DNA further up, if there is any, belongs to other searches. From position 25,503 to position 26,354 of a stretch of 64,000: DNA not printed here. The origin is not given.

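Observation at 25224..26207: Stand-alone, horizontally acquired TIR-like (CAP12/PycTIR-type) protein fused to an unassigned beta-rich domain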

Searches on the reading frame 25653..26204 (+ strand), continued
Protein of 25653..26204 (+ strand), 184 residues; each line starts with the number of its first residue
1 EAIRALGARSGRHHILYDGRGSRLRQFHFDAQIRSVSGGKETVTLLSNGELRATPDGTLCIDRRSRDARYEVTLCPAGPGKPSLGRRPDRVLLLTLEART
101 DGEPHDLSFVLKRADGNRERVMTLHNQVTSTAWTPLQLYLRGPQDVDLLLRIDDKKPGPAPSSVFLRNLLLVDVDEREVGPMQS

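Call 66: search_protein_families(library=pfam, proteins=[L024:2797-5823:+, L028:684-3707:+, L021:2653-6015:+, L037:5497-5934:+, L037:4801-5424:+, L026:4574-5470:+, L026:6933-7721:+, L018:1394-2518:+, L046:1788-2897:+, L042:3058-3897:+], max_evalue=0.001)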
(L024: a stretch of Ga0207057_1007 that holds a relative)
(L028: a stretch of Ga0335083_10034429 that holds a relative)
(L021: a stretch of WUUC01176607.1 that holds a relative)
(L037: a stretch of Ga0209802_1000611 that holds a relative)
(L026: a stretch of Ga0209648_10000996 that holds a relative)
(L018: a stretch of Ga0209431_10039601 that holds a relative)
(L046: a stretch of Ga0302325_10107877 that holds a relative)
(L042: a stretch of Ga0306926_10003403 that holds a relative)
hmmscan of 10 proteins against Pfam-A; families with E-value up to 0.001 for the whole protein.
L024:2797-5823:+ (1009 aa): 1 family
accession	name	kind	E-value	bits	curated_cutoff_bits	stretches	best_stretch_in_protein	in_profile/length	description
PF00246.29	Peptidase_M14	-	5.9e-11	42.9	21.6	1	93-247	2-124/286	Zinc carboxypeptidase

L028:684-3707:+ (1008 aa): 1 family
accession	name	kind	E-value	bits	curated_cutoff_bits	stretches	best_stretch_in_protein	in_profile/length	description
PF00246.29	Peptidase_M14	-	1.6e-10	41.5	21.6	1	93-266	2-132/286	Zinc carboxypeptidase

L021:2653-6015:+ (1121 aa): 10 families
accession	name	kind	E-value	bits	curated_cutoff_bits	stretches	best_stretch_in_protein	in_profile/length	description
PF12770.12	CHAT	-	4.8e-56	190.8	24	1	783-1119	2-289/289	CHAT domain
PF13424.12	TPR_12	-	3.2e-28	98.2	30.1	3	249-322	3-77/77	Tetratricopeptide repeat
PF00515.34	TPR_1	-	2.1e-22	78.4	27.8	1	290-321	1-32/34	Tetratricopeptide repeat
PF07719.23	TPR_2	-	5.8e-16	57.7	27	0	290-321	1-32/34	Tetratricopeptide repeat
PF13181.12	TPR_8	-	4.8e-12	45.5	25.7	0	290-321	1-32/34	Tetratricopeptide repeat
PF13374.12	TPR_10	-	4.2e-09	36.6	27.5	0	403-430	6-33/42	Tetratricopeptide repeat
PF13176.12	TPR_7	-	2.4e-07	30.8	27.9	0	442-473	2-33/36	Tetratricopeptide repeat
PF17874.7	TPR_MalT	-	5.9e-05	22.9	45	0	408-600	89-263/336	MalT-like TPR region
PF13428.12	TPR_14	-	0.00021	22.1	23.5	0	295-319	6-30/44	Tetratricopeptide repeat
PF13432.12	TPR_16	-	0.0003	21.6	32.7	0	405-469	3-61/65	Tetratricopeptide repeat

L037:5497-5934:+ (146 aa): 0 families

L037:4801-5424:+ (208 aa): 1 family
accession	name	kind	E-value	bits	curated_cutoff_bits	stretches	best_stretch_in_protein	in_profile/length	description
PF09335.16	VTT_dom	-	1.6e-22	80.7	33.9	1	38-164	1-122/123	VTT domain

L026:4574-5470:+ (299 aa): 1 family
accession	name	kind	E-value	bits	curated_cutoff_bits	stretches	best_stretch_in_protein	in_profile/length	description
PF00487.30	FA_desaturase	-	7.7e-20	72.2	29.7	1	43-264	4-232/253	Fatty acid desaturase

L026:6933-7721:+ (263 aa): 2 families
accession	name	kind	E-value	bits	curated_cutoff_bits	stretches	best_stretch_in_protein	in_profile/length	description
PF01569.27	PAP2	-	8.8e-24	84.2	27.2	1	79-196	2-127/130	PAP2 superfamily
PF14378.12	PAP2_3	-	5.4e-07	30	27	1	122-187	123-188/190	PAP2 superfamily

L018:1394-2518:+ (375 aa): 0 families

L046:1788-2897:+ (370 aa): 5 families
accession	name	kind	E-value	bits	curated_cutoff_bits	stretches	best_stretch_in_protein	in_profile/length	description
PF13377.12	Peripla_BP_3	-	1e-29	104.2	26.5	1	209-365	1-166/167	Periplasmic binding protein-like domain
PF00392.27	GntR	-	1e-20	73.6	27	1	14-77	1-64/64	Bacterial regulatory proteins, gntR family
PF00532.27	Peripla_BP_1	-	1.8e-10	41.2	22.2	1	169-357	75-274/281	Periplasmic binding proteins and sugar binding domain of LacI family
PF13407.12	Peripla_BP_4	-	2e-06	28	35.1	1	89-311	1-218/258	Periplasmic binding protein domain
PF25213.1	HVO_A0261_N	-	9e-06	25.9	35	1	40-82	27-69/86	HVO_A0261 N-terminal domain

L042:3058-3897:+ (280 aa): 3 families
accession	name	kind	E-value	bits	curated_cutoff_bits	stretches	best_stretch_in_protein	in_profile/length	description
PF00535.33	Glycos_transf_2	-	1.9e-25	90.2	23.3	1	6-187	1-164/168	Glycosyl transferase family 2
PF10111.15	Glyco_tranf_2_2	-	1.6e-15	57.8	27.3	2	6-116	1-106/276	Glycosyltransferase like family 2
PF13641.12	Glyco_tranf_2_3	-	2.8e-07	31.2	27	1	5-207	3-190/230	Glycosyltransferase like family 2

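Call 67: find_homologous_proteins(query=P0186, max_evalue=1e-20)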
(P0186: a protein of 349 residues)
Query P0186 (349 aa): 5372 proteins with E <= 1e-20 among 8000 candidates; the best 120 are listed.
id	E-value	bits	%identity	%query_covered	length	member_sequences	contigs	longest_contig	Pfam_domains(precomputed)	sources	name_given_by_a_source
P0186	4.5e-232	787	100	100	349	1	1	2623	PF01582.26,PF13676.12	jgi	jgi:TIR domain-containing protein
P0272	6.4e-107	376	-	-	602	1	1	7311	PF01582.26,PF13414.13,PF00515.35,PF13424.13,PF13432.13,PF13428.13,PF13676.12,PF13181.13,PF07719.24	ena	-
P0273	9.5e-88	313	-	-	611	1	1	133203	PF01582.26,PF00515.35,PF13424.13,PF13432.13,PF13676.12,PF07719.24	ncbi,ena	-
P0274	2.5e-84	301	55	40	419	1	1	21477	PF01582.26,PF13676.12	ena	-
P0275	1.9e-69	252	58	60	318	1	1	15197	PF27176.1,PF01582.26,PF13676.12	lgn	-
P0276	2.3e-69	252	56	65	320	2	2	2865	PF27176.1,PF13676.12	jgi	jgi:hypothetical protein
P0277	4.1e-69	251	70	46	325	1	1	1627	PF27176.1,PF01582.26,PF13676.12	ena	-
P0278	6.9e-69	251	57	60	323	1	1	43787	PF27176.1,PF01582.26,PF13676.12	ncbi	-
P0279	9.7e-69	250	70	48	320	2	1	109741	PF27176.1,PF13676.12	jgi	jgi:hypothetical protein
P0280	1.4e-68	249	73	43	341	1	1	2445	PF27176.1,PF01582.26,PF13676.12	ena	-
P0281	8.2e-68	247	67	48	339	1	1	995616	PF27176.1,PF01582.26,PF13676.12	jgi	jgi:hypothetical protein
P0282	1.9e-67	246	67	47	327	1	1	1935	PF27176.1,PF01582.26,PF13676.12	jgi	jgi:hypothetical protein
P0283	2.0e-67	246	64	53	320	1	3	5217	PF27176.1,PF13676.12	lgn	-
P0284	3.2e-67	245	74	42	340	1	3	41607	PF27176.1,PF01582.26,PF13676.12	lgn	-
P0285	3.6e-67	245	51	68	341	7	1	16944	PF27176.1,PF01582.26,PF13676.12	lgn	-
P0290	1.0e-66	243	-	-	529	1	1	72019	PF08310.18,PF01582.26,PF13676.12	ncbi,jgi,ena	-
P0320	1.8e-65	239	56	60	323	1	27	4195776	PF27176.1,PF01582.26,PF13676.12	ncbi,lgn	ncbi:toll/interleukin-1 receptor domain-containing protein [Stenotrophomonas acidaminiphila]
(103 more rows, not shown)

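Call 68: fold_search(model_id=the predicted structure, library=viral)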
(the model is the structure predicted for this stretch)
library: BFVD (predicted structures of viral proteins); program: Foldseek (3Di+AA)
matches with E <= 10: 1949; with E <= 0.001: 393
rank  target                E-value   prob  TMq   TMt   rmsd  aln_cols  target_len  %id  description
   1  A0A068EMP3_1          1.0e-07  1.00  0.63  0.11   3.6       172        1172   14  Putative tail protein [Bacillus phage CP-51]
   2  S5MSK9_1              2.8e-07  1.00  0.60  0.10   3.9       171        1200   15  Tail fiber protein [Bacillus phage JL]
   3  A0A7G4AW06            5.8e-07  1.00  0.49  0.09  13.3       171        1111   12  Minor tail protein [Streptomyces phage Coruscant]
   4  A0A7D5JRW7            6.5e-07  1.00  0.60  0.09   4.0       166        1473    8  (no name in the UniProt tables at hand)
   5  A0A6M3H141            7.6e-07  1.00  0.58  0.09   4.9       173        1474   10  (no name in the UniProt tables at hand)
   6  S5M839                1.1e-06  1.00  0.47  0.09   8.9       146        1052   14  Minor structural protein [Bacillus phage Basilisk]
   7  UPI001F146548         1.2e-06  1.00  0.52  0.12   8.5       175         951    9  (no name look-up for this kind of identifier)
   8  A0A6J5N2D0            1.5e-06  1.00  0.56  0.18   5.5       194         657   13  Right handed beta helix region [uncultured Caudovirales phage]
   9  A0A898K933            1.9e-06  1.00  0.44  0.13  18.6       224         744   10  (no name in the UniProt tables at hand)
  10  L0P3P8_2              2.1e-06  1.00  0.54  0.14   5.2       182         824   13  Putative host specificity protein [Streptococcus phage TP-J34]
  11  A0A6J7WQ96            2.3e-06  1.00  0.54  0.14  13.2       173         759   11  CBM-cenC domain-containing protein [uncultured Caudovirales phage]
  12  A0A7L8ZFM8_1          2.3e-06  1.00  0.52  0.11  12.7       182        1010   11  (no name in the UniProt tables at hand)
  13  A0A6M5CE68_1          2.3e-06  1.00  0.50  0.12  11.3       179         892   12  (no name in the UniProt tables at hand)
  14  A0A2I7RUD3            2.4e-06  1.00  0.54  0.12   9.8       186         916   13  (no name in the UniProt tables at hand)
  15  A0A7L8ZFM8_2          2.6e-06  1.00  0.59  0.13   4.7       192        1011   11  (no name in the UniProt tables at hand)
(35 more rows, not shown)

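Call 69: search_protein_families(library=pfam, proteins=[P0320, P0186, P0274, P0290], max_evalue=0.001)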
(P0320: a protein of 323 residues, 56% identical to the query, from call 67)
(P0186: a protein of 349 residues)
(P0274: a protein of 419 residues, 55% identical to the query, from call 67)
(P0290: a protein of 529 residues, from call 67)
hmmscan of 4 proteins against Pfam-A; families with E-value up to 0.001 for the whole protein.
P0320 (323 aa): 2 families
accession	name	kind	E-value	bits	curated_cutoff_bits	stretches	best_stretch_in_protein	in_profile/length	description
PF13676.11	TIR_2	-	9.8e-15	55.6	28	1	4-108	1-100/122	TIR domain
PF01582.25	TIR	-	2.8e-07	30.9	21.3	1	8-105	10-103/179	TIR domain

P0186 (349 aa): 2 families
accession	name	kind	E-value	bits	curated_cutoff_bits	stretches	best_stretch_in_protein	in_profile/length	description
PF13676.11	TIR_2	-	4.2e-14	53.5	28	1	4-108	1-100/122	TIR domain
PF01582.25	TIR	-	2.2e-05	24.8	21.3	1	7-103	6-101/179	TIR domain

P0274 (419 aa): 3 families
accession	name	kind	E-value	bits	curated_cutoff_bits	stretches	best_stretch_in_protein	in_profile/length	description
PF13676.11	TIR_2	-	1e-30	107.2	28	2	141-249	1-104/122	TIR domain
PF01582.25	TIR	-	2.8e-13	50.5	21.3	2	145-238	10-99/179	TIR domain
PF08937.16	ThsB_TIR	-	0.00014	22.7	21.2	0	305-384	1-85/100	Thoeris protein ThsB, TIR-like domain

P0290 (529 aa): 3 families
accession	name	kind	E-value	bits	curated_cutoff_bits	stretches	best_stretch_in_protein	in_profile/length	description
PF13676.11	TIR_2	-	3.6e-28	98.9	28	2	17-125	1-104/122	TIR domain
PF08310.17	LGFP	-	4.4e-27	94.6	22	3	361-415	4-50/53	LGFP repeat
PF01582.25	TIR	-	1.2e-09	38.7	21.3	1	22-160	6-159/179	TIR domain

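Call 70: find_encoding_contigs(protein=P0186, flank=5000, max_places=2)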
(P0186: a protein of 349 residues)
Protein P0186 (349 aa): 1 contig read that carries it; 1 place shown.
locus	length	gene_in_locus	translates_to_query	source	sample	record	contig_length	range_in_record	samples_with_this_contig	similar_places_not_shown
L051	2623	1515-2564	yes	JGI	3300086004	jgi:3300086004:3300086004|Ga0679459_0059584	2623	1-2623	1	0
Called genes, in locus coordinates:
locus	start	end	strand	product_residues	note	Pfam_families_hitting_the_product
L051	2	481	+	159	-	?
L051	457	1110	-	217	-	PF02945:Endonuclease_7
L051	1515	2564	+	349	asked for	PF01582:TIR (faint), PF13676:TIR_2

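Call 71: find_encoding_contigs(protein=P0320, flank=6000, max_places=3)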
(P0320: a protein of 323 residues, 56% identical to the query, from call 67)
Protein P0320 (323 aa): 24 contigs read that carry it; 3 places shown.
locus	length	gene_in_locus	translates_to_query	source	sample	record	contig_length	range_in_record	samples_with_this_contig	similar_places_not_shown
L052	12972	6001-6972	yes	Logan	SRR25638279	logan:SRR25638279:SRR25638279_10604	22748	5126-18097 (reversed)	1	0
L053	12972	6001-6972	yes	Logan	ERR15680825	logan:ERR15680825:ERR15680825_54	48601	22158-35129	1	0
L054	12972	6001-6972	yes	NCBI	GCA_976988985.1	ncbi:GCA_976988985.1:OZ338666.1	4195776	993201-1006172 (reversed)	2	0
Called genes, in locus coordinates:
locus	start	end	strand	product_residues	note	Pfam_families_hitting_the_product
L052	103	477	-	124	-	PF20329:DUF6624 (weak)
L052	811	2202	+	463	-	PF00589:Phage_integrase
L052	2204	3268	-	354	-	PF12770:CHAT (faint)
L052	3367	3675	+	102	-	-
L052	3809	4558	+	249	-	-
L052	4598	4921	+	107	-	-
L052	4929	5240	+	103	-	-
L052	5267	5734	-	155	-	-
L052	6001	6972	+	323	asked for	PF01582:TIR (weak), PF13676:TIR_2, PF27176:Y4lF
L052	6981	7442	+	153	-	-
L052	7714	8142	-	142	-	-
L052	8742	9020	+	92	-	-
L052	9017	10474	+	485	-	PF13148:DUF3987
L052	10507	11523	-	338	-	PF13280:WYL, PF25583:WCX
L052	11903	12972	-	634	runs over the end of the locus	PF00665:rve (weak), PF22483:Mu-transpos_C_2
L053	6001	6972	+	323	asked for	PF01582:TIR (weak), PF13676:TIR_2, PF27176:Y4lF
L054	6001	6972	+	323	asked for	PF01582:TIR (weak), PF13676:TIR_2, PF27176:Y4lF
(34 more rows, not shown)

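Call 73: search_protein_families(library=pfam, alignment_id=A5, max_evalue=0.001)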
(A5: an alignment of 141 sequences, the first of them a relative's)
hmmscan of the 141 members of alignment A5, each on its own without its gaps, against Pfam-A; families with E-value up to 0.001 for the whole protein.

A. member 1, P0130 (214 aa): 0 families

B. families by the number of members that match (of 141 scanned): 15 families
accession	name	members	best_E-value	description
PF10137.14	CAP12-PCTIR_TIR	14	4.6e-32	CAP12/Pycsar effector protein, TIR domain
PF13676.11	TIR_2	10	9.6e-24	TIR domain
PF04977.20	DivIC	3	4.8e-05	Septum formation initiator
PF01582.25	TIR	2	1.8e-08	TIR domain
PF13271.11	DUF4062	1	1.4e-05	Domain of unknown function (DUF4062)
PF05917.16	DUF874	1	2.8e-05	Helicobacter pylori protein of unknown function (DUF874)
PF14015.11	DUF4231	1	4.7e-05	Protein of unknown function (DUF4231)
PF02018.23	CBM_4_9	1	7.7e-05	Carbohydrate binding domain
PF23404.1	FAZ1_C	1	9.5e-05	FAZ1, C-terminal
PF12072.13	RNase_Y_N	1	0.0001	RNase Y N-terminal region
PF18186.6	SLATT_4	1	0.00012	SMODS and SLOG-associating 2TM effector domain family 4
PF17675.6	APG6_N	1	0.0006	Apg6 coiled-coil region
PF02183.23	HALZ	1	0.00066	Homeobox associated leucine zipper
PF05701.16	WEMBL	1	0.00076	Weak chloroplast movement under blue light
PF11932.13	DUF3450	1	0.00094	Protein of unknown function (DUF3450)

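Call 76: search_protein_families(library=pfam, proteins=[P0239, P0143, P0219, P0262, P0234, P0179, P0257, P0252, P0216, P0190], max_evalue=0.01)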
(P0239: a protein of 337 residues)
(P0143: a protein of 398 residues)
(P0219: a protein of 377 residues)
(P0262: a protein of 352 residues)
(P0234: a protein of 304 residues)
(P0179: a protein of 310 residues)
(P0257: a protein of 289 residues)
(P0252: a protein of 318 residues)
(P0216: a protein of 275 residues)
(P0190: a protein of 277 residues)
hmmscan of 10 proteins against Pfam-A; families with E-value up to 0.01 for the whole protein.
P0239 (337 aa): 1 family
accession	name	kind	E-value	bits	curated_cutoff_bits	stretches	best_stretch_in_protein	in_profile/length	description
PF13271.11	DUF4062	-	1.4e-05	25.6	24.7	1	9-100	1-80/82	Domain of unknown function (DUF4062)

P0143 (398 aa): 0 families

P0219 (377 aa): 0 families

P0262 (352 aa): 2 families
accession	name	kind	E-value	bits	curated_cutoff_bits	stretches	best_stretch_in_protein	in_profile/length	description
PF14015.11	DUF4231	-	4.7e-05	24.2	24.7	1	28-104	11-78/103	Protein of unknown function (DUF4231)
PF18186.6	SLATT_4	-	0.00012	22.2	27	1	25-104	21-93/165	SMODS and SLOG-associating 2TM effector domain family 4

P0234 (304 aa): 1 family
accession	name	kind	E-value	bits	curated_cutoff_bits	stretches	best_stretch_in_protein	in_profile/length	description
PF02018.23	CBM_4_9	-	0.0032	18.3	25.9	1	207-281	51-129/136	Carbohydrate binding domain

P0179 (310 aa): 0 families

P0257 (289 aa): 0 families

P0252 (318 aa): 1 family
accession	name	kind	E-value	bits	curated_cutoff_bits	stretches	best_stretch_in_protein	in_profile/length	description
PF13676.11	TIR_2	-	3.4e-06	28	28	1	15-74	29-92/122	TIR domain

P0216 (275 aa): 0 families

P0190 (277 aa): 0 families
